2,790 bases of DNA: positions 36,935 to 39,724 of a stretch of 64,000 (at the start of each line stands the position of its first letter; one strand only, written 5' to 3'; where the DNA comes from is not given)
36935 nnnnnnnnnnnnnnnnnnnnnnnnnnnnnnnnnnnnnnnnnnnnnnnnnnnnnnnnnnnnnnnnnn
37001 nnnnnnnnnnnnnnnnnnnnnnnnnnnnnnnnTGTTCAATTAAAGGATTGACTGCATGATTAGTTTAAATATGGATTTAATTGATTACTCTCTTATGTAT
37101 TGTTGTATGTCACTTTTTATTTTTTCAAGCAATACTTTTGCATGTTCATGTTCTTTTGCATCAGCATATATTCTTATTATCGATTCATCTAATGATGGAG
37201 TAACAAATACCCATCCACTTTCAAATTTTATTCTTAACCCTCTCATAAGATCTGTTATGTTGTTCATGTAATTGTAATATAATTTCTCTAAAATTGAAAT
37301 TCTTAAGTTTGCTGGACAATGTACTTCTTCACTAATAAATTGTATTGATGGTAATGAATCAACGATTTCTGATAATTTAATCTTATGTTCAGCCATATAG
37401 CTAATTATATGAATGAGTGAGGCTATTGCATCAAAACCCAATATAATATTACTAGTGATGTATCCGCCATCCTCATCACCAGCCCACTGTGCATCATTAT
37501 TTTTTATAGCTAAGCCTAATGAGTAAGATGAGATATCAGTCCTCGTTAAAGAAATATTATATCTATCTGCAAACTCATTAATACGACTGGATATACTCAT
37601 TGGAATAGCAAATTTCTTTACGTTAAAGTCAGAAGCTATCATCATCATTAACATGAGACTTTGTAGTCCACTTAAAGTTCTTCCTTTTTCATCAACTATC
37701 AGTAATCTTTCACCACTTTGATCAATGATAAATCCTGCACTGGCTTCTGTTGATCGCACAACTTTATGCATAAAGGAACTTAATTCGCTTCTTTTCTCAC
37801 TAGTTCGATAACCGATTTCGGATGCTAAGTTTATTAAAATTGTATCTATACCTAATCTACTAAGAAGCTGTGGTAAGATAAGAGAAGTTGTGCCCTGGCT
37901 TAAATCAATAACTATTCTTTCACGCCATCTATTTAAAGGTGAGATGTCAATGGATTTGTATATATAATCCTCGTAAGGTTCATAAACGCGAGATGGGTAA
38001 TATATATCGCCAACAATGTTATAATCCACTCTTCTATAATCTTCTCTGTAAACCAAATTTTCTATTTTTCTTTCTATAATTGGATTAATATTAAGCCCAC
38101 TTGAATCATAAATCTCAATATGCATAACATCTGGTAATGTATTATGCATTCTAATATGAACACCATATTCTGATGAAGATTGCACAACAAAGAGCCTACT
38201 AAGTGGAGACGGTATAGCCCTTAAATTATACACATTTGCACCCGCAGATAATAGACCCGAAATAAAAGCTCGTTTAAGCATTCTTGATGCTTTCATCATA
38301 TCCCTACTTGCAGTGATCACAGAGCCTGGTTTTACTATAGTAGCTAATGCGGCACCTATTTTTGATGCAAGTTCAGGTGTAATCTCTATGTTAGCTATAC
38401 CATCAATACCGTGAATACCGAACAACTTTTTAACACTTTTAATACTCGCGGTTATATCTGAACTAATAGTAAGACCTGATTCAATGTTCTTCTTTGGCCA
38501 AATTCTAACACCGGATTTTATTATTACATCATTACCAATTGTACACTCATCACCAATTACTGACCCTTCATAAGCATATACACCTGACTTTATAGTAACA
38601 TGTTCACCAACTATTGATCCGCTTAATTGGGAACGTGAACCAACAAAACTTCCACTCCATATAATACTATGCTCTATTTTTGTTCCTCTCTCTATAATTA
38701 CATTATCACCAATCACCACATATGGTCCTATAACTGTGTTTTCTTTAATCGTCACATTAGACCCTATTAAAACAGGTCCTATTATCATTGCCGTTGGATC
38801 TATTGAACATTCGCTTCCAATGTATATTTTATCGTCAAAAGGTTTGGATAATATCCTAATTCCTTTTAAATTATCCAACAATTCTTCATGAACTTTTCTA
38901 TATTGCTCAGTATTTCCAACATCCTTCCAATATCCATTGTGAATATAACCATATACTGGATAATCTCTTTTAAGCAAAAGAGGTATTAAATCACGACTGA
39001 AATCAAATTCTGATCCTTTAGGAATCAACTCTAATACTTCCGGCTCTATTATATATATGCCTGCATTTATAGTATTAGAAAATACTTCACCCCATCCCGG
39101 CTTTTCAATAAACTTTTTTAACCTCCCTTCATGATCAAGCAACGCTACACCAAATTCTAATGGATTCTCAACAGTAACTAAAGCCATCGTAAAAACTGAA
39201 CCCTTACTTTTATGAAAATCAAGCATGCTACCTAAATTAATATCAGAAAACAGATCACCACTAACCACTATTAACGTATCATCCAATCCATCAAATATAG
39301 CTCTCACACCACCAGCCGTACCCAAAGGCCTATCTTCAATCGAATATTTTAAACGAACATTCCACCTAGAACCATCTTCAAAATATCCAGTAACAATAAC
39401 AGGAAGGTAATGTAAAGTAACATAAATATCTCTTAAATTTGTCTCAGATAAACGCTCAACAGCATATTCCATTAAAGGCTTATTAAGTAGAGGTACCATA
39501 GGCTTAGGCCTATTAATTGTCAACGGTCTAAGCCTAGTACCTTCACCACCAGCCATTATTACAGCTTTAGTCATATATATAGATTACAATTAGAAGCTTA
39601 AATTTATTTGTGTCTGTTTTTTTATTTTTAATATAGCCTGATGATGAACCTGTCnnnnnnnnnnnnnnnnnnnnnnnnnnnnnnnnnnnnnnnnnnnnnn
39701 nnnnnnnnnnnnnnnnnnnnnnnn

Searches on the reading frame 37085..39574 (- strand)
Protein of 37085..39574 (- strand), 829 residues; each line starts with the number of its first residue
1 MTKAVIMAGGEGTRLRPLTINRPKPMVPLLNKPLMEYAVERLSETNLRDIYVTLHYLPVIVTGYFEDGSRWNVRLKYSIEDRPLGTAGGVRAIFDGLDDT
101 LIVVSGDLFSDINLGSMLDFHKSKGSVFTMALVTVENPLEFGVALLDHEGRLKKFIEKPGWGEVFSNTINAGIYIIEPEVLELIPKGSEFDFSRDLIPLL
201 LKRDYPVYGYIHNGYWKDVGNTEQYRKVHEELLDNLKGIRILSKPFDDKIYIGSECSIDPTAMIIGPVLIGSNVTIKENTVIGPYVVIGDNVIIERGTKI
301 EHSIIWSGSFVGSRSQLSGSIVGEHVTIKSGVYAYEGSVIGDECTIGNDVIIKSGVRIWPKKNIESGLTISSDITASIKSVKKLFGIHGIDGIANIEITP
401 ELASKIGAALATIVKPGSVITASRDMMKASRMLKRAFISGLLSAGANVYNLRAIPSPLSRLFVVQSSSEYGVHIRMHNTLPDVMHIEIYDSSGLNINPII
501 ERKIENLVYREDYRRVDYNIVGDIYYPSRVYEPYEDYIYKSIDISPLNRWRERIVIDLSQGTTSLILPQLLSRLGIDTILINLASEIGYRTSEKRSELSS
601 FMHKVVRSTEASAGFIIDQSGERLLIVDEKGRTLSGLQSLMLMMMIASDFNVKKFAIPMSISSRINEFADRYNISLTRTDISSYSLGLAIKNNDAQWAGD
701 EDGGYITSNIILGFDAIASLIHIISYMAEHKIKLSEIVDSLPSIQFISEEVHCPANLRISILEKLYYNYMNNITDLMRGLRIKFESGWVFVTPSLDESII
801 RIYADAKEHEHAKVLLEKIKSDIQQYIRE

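Call 38: search_protein_families(library=pfam, proteins=[window:37085-39574:-], max_evalue=0.00001)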
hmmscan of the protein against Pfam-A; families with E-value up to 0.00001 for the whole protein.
window:37085-39574:- (829 aa): 7 families
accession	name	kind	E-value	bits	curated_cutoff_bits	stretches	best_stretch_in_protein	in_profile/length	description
PF00483.29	NTP_transferase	-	2e-51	175.4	21.2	1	3-234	1-244/245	Nucleotidyl transferase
PF02878.22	PGM_PMM_I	-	8.7e-20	71.3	22.5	1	383-513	2-136/138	Phosphoglucomutase/phosphomannomutase, alpha/beta/alpha domain I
PF25084.1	LbH_EIF2B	-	1.7e-18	67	54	1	249-351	3-104/105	EIF2B subunit epsilon LbH domain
PF00132.30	Hexapep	-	2.5e-15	55.9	27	1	250-283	2-35/36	Bacterial transferase hexapeptide (six repeats)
PF02879.22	PGM_PMM_II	-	8e-09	36.4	29.3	1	533-631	2-103/103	Phosphoglucomutase/phosphomannomutase, alpha/beta/alpha domain II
PF12804.13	NTP_transf_3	-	3.7e-08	34.2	27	1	4-108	1-96/160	MobA-like NTP transferase domain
PF25087.1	GMPPB_C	-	1.7e-07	31.3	39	1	264-365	1-101/110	GMPPB C-terminal domain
